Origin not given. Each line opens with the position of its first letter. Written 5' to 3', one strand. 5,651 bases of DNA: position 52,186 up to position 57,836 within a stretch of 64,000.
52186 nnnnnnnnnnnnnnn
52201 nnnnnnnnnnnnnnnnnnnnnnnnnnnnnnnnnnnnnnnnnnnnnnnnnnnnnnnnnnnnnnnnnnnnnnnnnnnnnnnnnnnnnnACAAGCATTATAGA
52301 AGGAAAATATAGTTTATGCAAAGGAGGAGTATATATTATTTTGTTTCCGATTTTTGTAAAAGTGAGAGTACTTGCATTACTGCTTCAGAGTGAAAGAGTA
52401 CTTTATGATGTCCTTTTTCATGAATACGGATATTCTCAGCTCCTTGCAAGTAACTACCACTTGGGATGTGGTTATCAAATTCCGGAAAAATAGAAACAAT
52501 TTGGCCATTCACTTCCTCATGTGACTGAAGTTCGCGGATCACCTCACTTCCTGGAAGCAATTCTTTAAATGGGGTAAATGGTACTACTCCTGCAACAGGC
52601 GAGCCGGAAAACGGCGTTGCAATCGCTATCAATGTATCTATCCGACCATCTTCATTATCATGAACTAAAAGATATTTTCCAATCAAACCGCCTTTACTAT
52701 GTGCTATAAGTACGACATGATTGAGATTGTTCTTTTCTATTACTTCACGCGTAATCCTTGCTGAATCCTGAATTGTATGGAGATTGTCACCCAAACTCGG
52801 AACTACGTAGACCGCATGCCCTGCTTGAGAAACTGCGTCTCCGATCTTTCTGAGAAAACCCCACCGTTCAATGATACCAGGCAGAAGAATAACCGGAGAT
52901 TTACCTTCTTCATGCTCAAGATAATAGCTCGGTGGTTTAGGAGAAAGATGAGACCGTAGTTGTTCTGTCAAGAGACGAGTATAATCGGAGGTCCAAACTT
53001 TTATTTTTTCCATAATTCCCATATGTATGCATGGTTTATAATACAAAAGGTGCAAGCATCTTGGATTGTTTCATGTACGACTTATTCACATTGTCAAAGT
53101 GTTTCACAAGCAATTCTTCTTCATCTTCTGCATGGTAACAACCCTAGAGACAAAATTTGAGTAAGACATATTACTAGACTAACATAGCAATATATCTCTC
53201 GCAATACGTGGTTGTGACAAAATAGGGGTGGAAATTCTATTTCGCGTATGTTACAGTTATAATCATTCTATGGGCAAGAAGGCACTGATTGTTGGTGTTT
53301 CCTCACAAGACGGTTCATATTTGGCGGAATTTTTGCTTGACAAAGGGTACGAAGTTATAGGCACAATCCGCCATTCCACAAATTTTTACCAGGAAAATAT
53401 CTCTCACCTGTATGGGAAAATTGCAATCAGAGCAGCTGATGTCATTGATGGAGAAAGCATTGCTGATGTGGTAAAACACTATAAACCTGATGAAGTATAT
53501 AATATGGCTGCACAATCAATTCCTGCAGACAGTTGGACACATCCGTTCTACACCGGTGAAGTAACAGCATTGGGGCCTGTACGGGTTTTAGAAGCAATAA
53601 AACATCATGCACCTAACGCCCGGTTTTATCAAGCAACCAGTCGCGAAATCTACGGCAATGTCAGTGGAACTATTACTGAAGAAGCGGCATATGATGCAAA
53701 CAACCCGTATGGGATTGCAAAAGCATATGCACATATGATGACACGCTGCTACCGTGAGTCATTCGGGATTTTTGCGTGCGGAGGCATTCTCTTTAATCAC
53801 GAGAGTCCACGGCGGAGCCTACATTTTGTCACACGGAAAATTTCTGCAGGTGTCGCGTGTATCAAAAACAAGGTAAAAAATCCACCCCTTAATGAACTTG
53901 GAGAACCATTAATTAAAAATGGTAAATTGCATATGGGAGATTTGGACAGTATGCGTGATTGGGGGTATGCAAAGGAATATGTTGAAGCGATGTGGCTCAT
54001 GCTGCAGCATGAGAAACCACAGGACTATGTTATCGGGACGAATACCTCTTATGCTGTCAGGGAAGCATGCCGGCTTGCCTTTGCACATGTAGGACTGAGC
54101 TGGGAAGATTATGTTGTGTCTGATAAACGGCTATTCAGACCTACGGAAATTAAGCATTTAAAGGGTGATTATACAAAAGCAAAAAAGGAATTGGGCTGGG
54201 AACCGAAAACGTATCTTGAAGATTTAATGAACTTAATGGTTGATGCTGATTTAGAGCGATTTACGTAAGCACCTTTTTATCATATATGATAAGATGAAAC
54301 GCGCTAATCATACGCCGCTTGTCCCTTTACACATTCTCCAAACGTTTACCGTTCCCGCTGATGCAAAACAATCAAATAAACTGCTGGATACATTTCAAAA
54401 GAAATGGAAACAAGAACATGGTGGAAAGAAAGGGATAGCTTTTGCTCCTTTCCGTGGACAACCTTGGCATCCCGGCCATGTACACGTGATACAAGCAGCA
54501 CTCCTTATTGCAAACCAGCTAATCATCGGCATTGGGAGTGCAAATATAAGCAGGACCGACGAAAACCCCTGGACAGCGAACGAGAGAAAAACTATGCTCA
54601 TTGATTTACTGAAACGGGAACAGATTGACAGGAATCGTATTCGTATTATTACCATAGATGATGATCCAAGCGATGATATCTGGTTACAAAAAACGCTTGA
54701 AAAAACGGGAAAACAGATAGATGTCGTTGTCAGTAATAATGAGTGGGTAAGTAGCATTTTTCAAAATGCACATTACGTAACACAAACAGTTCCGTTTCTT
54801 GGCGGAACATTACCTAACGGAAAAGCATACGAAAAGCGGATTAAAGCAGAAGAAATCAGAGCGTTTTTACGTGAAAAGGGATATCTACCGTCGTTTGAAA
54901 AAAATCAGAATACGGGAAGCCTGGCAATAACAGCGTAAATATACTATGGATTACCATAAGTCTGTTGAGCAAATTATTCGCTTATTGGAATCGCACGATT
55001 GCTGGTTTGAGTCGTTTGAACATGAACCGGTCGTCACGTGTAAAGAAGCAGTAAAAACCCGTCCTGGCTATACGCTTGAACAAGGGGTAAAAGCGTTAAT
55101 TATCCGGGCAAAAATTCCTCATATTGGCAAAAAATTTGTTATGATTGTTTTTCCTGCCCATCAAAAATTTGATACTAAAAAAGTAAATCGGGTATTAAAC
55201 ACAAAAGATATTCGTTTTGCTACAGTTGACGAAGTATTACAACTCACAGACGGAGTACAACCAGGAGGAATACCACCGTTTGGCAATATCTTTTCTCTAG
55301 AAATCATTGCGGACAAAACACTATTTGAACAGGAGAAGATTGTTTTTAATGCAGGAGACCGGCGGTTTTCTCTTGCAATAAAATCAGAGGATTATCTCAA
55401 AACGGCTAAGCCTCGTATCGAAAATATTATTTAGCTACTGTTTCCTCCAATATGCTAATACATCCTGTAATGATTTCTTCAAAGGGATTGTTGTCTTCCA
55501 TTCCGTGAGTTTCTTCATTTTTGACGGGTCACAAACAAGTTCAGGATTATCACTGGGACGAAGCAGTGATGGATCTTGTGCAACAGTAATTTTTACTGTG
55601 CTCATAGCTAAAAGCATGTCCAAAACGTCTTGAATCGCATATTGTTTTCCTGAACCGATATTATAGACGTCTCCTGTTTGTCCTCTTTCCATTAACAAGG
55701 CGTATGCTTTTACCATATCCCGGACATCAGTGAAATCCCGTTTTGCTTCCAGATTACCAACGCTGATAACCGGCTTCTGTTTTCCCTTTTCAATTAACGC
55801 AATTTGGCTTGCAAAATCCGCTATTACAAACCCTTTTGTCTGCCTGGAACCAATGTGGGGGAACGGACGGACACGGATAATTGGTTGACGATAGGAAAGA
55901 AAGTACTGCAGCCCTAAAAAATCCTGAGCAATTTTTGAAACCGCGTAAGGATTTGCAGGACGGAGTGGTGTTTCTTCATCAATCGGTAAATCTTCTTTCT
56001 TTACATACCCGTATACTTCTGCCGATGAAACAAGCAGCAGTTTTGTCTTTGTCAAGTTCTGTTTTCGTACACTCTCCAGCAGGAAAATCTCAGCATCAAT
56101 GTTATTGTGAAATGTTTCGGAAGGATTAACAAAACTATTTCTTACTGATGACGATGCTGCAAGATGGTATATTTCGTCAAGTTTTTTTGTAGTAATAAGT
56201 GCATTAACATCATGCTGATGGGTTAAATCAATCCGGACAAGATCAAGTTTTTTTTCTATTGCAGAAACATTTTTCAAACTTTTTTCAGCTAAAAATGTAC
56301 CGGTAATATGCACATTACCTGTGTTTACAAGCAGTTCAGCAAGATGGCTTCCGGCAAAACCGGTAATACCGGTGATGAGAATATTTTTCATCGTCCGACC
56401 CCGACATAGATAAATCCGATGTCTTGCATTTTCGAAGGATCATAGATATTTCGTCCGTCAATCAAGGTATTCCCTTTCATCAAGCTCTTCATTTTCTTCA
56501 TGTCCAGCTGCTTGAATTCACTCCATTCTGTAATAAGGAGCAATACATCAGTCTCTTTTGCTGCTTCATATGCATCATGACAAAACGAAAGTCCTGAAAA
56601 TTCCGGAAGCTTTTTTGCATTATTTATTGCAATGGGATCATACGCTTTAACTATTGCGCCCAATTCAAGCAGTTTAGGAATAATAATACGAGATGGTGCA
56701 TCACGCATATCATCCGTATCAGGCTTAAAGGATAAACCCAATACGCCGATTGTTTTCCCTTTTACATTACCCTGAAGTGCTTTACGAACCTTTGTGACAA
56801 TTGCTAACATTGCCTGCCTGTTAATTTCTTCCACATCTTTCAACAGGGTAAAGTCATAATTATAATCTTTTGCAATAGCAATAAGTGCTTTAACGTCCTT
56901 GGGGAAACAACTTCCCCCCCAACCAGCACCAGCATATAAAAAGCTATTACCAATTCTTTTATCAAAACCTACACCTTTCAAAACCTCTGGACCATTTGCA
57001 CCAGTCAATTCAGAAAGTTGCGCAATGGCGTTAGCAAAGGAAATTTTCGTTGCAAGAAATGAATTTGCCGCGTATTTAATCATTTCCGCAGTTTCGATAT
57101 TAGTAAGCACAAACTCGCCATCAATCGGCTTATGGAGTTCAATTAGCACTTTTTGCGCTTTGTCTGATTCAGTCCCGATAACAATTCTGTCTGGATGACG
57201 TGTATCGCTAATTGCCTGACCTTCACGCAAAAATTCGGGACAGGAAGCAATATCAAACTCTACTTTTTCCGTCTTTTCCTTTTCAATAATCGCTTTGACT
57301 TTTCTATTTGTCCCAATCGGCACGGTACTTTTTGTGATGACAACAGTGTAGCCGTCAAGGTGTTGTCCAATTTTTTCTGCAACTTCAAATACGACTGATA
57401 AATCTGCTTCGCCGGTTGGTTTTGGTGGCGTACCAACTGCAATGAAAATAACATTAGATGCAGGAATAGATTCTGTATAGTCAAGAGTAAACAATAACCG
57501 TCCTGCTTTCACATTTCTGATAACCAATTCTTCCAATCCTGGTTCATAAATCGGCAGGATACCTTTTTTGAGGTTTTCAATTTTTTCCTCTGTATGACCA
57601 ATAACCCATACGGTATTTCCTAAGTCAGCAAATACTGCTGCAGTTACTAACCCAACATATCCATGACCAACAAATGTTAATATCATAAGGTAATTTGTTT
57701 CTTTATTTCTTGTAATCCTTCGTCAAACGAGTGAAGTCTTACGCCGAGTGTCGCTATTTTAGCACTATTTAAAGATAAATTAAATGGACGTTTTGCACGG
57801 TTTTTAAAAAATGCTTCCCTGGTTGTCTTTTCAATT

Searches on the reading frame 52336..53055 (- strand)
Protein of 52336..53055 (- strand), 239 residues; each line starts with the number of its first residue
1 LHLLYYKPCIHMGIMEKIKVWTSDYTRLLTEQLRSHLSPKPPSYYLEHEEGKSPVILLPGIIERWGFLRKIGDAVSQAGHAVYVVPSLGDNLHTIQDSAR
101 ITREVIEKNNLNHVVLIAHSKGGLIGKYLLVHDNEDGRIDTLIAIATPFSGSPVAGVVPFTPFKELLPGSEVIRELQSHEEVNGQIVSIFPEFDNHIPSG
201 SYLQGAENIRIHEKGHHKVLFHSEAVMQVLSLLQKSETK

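Call 55: search_protein_families(library=pfam, proteins=[window:52336-53055:-], max_evalue=0.001)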
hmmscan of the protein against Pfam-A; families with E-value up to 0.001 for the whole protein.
window:52336-53055:- (239 aa): 4 families
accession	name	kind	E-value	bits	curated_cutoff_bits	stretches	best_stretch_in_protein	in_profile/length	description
PF07819.20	PGAP1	-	7.7e-07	29.5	24.3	1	107-154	86-134/233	PGAP1-like alpha/beta domain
PF12146.15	Hydrolase_4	-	1.4e-05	25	27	1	55-162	7-121/239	Serine aminopeptidase, S33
PF02450.21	LCAT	-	6.6e-05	22.7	21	1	104-154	113-167/392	Lecithin:cholesterol acyltransferase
PF00561.26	Abhydrolase_1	-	0.00034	20.8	25.8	0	54-149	2-106/245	alpha/beta hydrolase fold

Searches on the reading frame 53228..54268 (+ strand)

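Call 55: search_protein_families(library=pfam, proteins=[window:53228-54268:+], max_evalue=0.001)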
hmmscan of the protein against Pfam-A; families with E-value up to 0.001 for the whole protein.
window:53228-54268:+ (346 aa): 3 families
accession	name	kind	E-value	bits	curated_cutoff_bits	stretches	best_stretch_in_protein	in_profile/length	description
PF16363.11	GDP_Man_Dehyd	-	3.9e-101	339.2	27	1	20-337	1-332/332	GDP-mannose 4,6 dehydratase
PF01370.27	Epimerase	-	3.5e-55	187.5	20.9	1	19-270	1-240/240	NAD dependent epimerase/dehydratase family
PF04321.23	RmlD_sub_bind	-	0.00098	18.7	27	0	18-166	2-130/287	RmlD substrate binding domain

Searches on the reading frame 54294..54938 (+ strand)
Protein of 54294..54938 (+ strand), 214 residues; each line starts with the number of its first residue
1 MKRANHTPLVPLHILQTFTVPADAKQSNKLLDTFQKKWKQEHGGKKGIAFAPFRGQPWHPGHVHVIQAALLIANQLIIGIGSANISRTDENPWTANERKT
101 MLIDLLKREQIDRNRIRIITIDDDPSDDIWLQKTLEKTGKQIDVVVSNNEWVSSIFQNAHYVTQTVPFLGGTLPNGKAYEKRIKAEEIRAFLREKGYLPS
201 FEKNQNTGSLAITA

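Call 55: search_protein_families(library=pfam, proteins=[window:54294-54938:+], max_evalue=0.001)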
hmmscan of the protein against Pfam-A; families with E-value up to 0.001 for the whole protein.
window:54294-54938:+ (214 aa): 1 family
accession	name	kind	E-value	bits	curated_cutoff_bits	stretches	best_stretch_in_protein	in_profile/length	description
PF01467.32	CTP_transf_like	-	1.2e-08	35.7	21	1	56-170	7-109/133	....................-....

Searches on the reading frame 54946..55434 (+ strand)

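Call 55: search_protein_families(library=pfam, proteins=[window:54946-55434:+], max_evalue=0.001)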
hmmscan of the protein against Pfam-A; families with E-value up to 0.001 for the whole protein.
window:54946-55434:+ (162 aa): 1 family
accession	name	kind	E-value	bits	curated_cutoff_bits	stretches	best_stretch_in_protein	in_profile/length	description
PF04073.20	tRNA_edit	-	1.2e-26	93.6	25.5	1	26-152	1-122/123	Aminoacyl-tRNA editing domain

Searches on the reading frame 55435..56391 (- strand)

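Call 55: search_protein_families(library=pfam, proteins=[window:55435-56391:-], max_evalue=0.001)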
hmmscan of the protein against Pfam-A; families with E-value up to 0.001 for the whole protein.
window:55435-56391:- (318 aa): 5 families
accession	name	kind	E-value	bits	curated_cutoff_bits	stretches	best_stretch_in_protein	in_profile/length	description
PF16363.11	GDP_Man_Dehyd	-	1.6e-71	241.9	27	1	5-309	1-330/332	GDP-mannose 4,6 dehydratase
PF01370.27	Epimerase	-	2.8e-52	178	20.9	1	4-246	1-240/240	NAD dependent epimerase/dehydratase family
PF02719.21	Polysacc_synt_2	-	1e-08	35.2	20.2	1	4-115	1-122/293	Polysaccharide biosynthesis protein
PF01073.25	3Beta_HSD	-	7e-06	25.7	22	1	5-153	1-150/280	3-beta hydroxysteroid dehydrogenase/isomerase family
PF04321.23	RmlD_sub_bind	-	7.6e-06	25.6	27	1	3-155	2-131/287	RmlD substrate binding domain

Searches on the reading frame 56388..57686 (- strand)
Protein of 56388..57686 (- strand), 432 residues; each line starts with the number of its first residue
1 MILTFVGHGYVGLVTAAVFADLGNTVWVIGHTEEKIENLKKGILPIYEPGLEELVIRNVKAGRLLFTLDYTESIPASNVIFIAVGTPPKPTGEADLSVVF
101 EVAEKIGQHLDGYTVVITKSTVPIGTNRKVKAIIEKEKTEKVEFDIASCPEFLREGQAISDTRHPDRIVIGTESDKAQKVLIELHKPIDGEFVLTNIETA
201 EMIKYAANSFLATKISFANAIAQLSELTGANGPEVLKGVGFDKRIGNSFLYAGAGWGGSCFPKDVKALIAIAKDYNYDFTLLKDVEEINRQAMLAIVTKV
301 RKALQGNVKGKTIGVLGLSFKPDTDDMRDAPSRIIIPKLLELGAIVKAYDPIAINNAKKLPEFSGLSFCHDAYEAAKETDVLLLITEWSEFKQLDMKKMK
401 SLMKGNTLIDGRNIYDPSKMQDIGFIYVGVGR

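Call 55: search_protein_families(library=pfam, proteins=[window:56388-57686:-], max_evalue=0.001)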
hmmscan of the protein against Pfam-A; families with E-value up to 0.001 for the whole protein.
window:56388-57686:- (432 aa): 4 families
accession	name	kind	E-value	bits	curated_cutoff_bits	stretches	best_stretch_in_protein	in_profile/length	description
PF03721.20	UDPG_MGDP_dh_N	-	7.4e-62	208.7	27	1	3-184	3-187/187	UDP-glucose/GDP-mannose dehydrogenase family, NAD binding domain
PF00984.24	UDPG_MGDP_dh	-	9.2e-35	119.1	25.4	1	198-290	1-93/94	UDP-glucose/GDP-mannose dehydrogenase family, central domain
PF03720.21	UDPG_MGDP_dh_C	-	1e-31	109.8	30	1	314-417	1-103/103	UDP-glucose/GDP-mannose dehydrogenase family, UDP binding domain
PF03807.23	F420_oxidored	-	0.00013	23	21.6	0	357-410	37-90/94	NADP oxidoreductase coenzyme F420-dependent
